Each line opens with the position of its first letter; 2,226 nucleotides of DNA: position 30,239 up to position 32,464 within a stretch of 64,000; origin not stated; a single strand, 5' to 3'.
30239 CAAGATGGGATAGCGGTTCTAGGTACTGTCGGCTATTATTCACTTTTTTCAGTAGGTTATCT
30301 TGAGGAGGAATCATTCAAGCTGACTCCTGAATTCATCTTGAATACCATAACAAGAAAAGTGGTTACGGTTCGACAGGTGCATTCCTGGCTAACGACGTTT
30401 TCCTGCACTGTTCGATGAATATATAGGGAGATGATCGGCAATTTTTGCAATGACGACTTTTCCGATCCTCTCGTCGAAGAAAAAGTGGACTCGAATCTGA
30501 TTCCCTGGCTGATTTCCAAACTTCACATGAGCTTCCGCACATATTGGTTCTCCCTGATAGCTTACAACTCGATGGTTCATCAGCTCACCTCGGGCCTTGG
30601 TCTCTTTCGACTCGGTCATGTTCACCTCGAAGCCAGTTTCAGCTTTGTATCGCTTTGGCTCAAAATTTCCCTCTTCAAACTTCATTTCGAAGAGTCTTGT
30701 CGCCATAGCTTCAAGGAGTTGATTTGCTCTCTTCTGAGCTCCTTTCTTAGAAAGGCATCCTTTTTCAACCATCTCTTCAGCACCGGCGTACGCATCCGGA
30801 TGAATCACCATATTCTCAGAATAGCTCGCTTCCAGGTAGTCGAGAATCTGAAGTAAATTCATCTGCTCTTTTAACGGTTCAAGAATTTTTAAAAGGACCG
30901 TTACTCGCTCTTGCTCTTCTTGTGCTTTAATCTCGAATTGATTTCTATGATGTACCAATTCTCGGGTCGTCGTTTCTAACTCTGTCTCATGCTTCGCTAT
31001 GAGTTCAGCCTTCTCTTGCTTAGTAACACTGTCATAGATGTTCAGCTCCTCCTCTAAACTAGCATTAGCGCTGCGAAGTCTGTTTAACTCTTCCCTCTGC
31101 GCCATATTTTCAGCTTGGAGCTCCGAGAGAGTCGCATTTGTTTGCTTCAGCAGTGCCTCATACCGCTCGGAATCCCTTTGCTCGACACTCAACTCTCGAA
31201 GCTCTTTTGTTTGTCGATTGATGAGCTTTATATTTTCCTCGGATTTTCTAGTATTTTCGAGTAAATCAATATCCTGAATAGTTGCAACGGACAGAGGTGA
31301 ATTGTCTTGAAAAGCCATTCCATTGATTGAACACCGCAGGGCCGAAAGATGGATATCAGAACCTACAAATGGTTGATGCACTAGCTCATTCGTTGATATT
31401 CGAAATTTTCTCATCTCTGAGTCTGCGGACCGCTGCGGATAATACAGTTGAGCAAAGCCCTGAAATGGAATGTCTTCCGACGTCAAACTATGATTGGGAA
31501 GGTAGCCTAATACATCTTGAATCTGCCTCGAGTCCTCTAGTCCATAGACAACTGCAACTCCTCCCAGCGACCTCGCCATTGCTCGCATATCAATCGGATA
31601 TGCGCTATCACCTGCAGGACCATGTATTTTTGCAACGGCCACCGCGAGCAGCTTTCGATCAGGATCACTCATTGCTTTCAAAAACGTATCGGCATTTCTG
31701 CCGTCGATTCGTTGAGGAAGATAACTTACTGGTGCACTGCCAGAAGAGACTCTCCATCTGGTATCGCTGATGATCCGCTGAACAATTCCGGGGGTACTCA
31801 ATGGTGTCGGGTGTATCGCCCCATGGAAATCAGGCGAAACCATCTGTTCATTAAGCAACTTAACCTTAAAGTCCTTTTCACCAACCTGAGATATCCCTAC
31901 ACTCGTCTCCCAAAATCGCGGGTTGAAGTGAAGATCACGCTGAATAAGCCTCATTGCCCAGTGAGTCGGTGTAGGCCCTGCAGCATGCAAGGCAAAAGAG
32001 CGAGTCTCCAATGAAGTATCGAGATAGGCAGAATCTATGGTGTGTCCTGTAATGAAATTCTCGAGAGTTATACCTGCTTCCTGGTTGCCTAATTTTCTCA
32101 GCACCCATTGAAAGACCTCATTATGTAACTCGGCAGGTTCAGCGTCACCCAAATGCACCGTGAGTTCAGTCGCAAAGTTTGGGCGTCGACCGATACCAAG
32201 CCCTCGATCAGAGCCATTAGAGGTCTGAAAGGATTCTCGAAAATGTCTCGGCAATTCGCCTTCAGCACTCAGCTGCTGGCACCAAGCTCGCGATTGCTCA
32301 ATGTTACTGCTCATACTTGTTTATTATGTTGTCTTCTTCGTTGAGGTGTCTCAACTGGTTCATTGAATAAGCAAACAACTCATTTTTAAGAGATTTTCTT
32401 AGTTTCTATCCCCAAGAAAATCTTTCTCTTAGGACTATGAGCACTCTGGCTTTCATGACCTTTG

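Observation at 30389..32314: Orphan 641-aa coiled-coil multidomain protein inserted into the conserved ispE / tRNA-Gln / prs / rplY / pth block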

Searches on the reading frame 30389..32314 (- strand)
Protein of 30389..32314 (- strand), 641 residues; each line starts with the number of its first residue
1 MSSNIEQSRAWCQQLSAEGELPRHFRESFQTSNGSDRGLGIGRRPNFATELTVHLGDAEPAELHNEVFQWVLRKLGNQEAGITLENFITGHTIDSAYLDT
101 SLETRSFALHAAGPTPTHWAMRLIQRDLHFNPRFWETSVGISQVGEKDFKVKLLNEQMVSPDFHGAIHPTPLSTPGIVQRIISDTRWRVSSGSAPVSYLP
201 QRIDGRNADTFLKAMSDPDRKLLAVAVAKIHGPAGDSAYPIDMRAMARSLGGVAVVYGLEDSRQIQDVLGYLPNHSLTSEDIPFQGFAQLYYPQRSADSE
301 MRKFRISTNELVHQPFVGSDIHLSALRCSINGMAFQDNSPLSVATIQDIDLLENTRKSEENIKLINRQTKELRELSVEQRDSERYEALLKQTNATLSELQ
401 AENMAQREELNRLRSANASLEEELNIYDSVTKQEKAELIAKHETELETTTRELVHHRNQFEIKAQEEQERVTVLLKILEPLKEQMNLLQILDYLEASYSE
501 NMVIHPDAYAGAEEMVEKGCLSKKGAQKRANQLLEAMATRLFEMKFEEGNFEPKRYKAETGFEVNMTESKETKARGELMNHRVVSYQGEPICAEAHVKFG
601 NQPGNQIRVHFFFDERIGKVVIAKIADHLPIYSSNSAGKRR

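Call 4: search_protein_families(library=pfam, proteins=[window:30389-32314:-], max_evalue=0.1)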
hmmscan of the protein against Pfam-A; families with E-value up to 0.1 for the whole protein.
window:30389-32314:- (641 aa): 0 families

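Call 5: search_protein_families(library=padloc, proteins=[window:30389-32314:-], max_evalue=1)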
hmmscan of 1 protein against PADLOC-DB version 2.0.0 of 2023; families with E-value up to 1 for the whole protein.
window:30389-32314:- (641 aa): 6 families
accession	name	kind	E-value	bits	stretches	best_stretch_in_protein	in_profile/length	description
PDLC04161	HEC-07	-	1.1e-20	72.1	2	110-261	83-229/553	-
PDLC03914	NsnC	-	5.4e-09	33.8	1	552-631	234-314/314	-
PDLC03908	NsnC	-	2.5e-05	22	1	557-616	219-274/298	-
PDLC03912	NsnC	-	3.3e-05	21.9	1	426-633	139-314/316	-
PDLC00551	JetC2|JetC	-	0.022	10.6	1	345-560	832-1054/1365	DUF3584 domain; MukB-like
PDLC03859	LmuB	-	0.032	11.4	1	314-501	334-482/611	-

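Call 6: search_protein_families(library=ncbifam, proteins=[window:30389-32314:-], max_evalue=1)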
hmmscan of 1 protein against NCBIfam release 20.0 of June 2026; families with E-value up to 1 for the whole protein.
window:30389-32314:- (641 aa): 1 family
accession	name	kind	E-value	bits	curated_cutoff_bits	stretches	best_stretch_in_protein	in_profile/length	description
NF002924.0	PRK03562.1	equivalog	0.33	9.3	752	1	351-466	483-602/623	glutathione-regulated potassium-efflux system protein KefC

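Call 7: find_homologous_proteins(query=window:30389-32314:-, max_evalue=0.001)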
Query window:30389-32314:- (641 aa): 3 proteins with E <= 0.001 among 8000 candidates.
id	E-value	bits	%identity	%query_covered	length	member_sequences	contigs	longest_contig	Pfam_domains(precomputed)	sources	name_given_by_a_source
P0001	0.0e+0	1439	100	100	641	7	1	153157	-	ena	-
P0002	5.9e-193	661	51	94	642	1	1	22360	-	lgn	-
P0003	3.1e-106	374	47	58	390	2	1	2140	-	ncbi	ncbi:MAG: hypothetical protein ACO3XO_10620, partial [Bdellovibrionota bacterium]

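Call 8: search_protein_families(library=phrogs, proteins=[window:30389-32314:-], max_evalue=1)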
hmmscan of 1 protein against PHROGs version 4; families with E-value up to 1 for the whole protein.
window:30389-32314:- (641 aa): 3 families
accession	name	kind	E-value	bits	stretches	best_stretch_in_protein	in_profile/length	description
phrog_4278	-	unknown function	0.059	14.2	1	473-532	38-93/127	-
phrog_24654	-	unknown function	0.11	13.7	1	375-413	39-77/85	-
phrog_5818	-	unknown function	0.8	11.1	0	354-420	4-70/98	-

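Call 9: search_solved_structures(query=window:30389-32314:-, max_evalue=1)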
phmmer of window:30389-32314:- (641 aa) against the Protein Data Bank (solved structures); distinct sequences matched with E-value up to 1: 2.
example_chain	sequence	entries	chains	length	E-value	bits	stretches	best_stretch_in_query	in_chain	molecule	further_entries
8ii8_A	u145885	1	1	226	0.02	16.7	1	368-494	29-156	Chromoprotein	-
7e6g_A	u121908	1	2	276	0.93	11.2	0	357-403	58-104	Putative GGDEF domain protein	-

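Call 11: find_encoding_contigs(protein=P0002, flank=10000, max_places=4)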
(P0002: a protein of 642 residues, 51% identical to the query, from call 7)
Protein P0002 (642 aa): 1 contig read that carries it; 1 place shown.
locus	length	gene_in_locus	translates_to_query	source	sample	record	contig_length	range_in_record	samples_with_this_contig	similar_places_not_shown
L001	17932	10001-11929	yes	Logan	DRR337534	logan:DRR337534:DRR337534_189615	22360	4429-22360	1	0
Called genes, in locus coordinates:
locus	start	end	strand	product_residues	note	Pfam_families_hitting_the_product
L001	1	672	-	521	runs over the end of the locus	PF01039:Carboxyl_trans, PF03255:ACCA (weak)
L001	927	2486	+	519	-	PF01642:MM_CoA_mutase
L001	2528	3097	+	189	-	PF18967:PycTM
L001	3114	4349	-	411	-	PF09594:GT87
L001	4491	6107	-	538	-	PF18741:MTES_1575 (weak), PF08373:RAP (weak)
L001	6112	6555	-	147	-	PF06491:Disulph_isomer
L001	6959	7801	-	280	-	PF00459:Inositol_P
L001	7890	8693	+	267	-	PF00288:GHMP_kinases_N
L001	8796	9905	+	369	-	PF07690:MFS_1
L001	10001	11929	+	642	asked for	-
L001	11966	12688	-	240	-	PF01551:Peptidase_M23 (weak)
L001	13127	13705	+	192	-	PF00583:Acetyltransf_1, PF13302:Acetyltransf_3, PF13420:Acetyltransf_4 (faint)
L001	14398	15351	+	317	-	PF13793:Pribosyltran_N, PF00156:Pribosyltran, PF14572:Pribosyl_synth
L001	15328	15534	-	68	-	-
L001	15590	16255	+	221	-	PF01386:Ribosomal_L25p, PF14693:Ribosomal_TL5_C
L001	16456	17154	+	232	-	PF01195:Pept_tRNA_hydro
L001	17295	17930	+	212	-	?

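Call 12: find_encoding_contigs(protein=P0003, flank=5000, max_places=4)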
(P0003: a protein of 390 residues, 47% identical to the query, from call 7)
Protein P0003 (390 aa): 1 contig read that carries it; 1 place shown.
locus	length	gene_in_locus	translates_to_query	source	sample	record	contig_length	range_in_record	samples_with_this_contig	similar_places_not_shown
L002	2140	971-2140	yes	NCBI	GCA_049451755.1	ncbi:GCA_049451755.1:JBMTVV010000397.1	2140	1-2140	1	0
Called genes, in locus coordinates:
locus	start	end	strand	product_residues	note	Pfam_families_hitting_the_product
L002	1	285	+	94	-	PF07690:MFS_1 (weak)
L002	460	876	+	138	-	-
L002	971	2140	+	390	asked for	?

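Call 31: search_protein_representatives(alignment_id=A1)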
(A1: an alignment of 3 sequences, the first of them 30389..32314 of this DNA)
Query: 3 sequences, 642 profile positions. Proteins with E-value up to 0.001 (for the whole library): 994; up to 1e-10: 438; up to 1e-30: 17. The best 150 are listed.
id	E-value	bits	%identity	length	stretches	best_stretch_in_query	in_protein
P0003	5.2e-247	837.6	-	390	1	1-390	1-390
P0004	3.6e-94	332.7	-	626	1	38-640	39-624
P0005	1.6e-79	284.2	-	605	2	25-424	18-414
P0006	9.8e-79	281.7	-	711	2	33-437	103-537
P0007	5.1e-76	272.7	-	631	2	402-641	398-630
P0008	1.6e-75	271.1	-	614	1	43-641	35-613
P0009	3.2e-49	184.2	-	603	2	41-423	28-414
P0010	3.7e-38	147.6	-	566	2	380-637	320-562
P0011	3.7e-35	137.7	-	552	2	95-267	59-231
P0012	1.2e-34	136.0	-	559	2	385-638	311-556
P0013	9.1e-34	133.1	-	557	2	102-435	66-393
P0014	1.6e-32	129.0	-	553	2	387-638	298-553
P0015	3.3e-32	128.0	-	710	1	81-635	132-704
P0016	5.8e-32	127.2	-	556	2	404-631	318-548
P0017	4.3e-31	124.3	-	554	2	68-274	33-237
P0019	4.5e-31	124.2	-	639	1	92-631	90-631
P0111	1.6e-22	95.9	-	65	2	593-642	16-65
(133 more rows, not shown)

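Call 33: search_protein_families(library=padloc, alignment_id=A2, max_evalue=0.001)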
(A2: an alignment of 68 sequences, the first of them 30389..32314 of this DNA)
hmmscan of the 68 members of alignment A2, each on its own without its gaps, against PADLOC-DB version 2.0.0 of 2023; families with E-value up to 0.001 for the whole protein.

A. member 1, window:30389-32314:- (641 aa): 4 families
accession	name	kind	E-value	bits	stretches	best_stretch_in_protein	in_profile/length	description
PDLC04161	HEC-07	-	1.1e-20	72.1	2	110-261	83-229/553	-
PDLC03914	NsnC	-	5.4e-09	33.8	1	552-631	234-314/314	-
PDLC03908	NsnC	-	2.5e-05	22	1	557-616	219-274/298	-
PDLC03912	NsnC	-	3.3e-05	21.9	1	426-633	139-314/316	-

B. families by the number of members that match (of 68 scanned): 22 families
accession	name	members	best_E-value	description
PDLC04161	HEC-07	68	3.6e-47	-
PDLC03912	NsnC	65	2.3e-17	-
PDLC03914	NsnC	62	4.8e-12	-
PDLC04160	HEC-07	53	7e-24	-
PDLC03879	NsnC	41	2e-11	-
PDLC04159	HEC-07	37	1.5e-18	-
PDLC04158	HEC-07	30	3e-17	-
PDLC03908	NsnC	11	4.9e-09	-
PDLC03899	NsnC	9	6.5e-15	-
PDLC03859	LmuB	5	1.1e-06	-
PDLC00519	JetC1|JetC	3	1.1e-05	DUF3584 domain; MukB-like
PDLC03865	LmuB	3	0.00012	-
PDLC03919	NsnC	2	5.5e-07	-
PDLC00006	DruC1|DruC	2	8.8e-06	Unknown function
PDLC00580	JetC3|JetC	2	0.00011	DUF3584 domain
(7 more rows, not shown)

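Call 34: search_protein_families(library=pfam, alignment_id=A2, max_evalue=0.01)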
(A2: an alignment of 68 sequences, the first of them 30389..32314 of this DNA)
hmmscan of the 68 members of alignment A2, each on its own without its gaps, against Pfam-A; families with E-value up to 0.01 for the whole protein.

A. member 1, window:30389-32314:- (641 aa): 0 families

B. families by the number of members that match (of 68 scanned): 30 families (the first 25 are shown)
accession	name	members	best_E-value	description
PF08614.16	ATG16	3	0.00027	Autophagy protein 16 (ATG16)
PF24319.2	DUF7491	2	0.00085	Coiled-coil region of unknown function (DUF7491)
PF05911.16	FPP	2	0.0021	Filament-like plant protein, long coiled-coil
PF05859.17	Mis12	2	0.0024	Mis12 protein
PF11365.13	SOGA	2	0.0047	Protein SOGA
PF09727.14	CortBP2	1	6.7e-05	Cortactin-binding protein-2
PF08647.16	BRE1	1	0.00016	BRE1 E3 ubiquitin ligase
PF07989.16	Cnn_1N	1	0.00034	Centrosomin N-terminal motif 1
PF06005.17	ZapB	1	0.00043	Cell division protein ZapB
PF04012.17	PspA_IM30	1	0.00048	PspA/IM30 family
PF16516.10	CC2-LZ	1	0.00092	Leucine zipper of domain CC2 of NEMO, NF-kappa-B essential modulator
PF17675.6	APG6_N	1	0.0011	Apg6 coiled-coil region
PF05791.16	Bacillus_HBL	1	0.0013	Bacillus haemolytic enterotoxin (HBL)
PF11649.13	T4_neck-protein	1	0.0025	Virus neck protein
PF16799.10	VGPC1_C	1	0.003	C-terminal membrane-localisation domain of ion-channel, VCN1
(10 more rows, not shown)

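Call 35: find_homologous_proteins(query=A2, max_evalue=1e-10)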
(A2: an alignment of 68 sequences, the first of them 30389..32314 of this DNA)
Query A2 (68 sequences) (641 aa, profile of the alignment): 3 proteins with E <= 1e-10 among 8000 candidates.
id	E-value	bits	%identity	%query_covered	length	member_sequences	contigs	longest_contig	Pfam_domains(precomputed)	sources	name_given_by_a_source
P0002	3.8e-135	470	51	94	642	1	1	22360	-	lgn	-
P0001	5.2e-129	449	100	100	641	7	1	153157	-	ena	-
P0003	3.8e-65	239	47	58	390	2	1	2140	-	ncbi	ncbi:MAG: hypothetical protein ACO3XO_10620, partial [Bdellovibrionota bacterium]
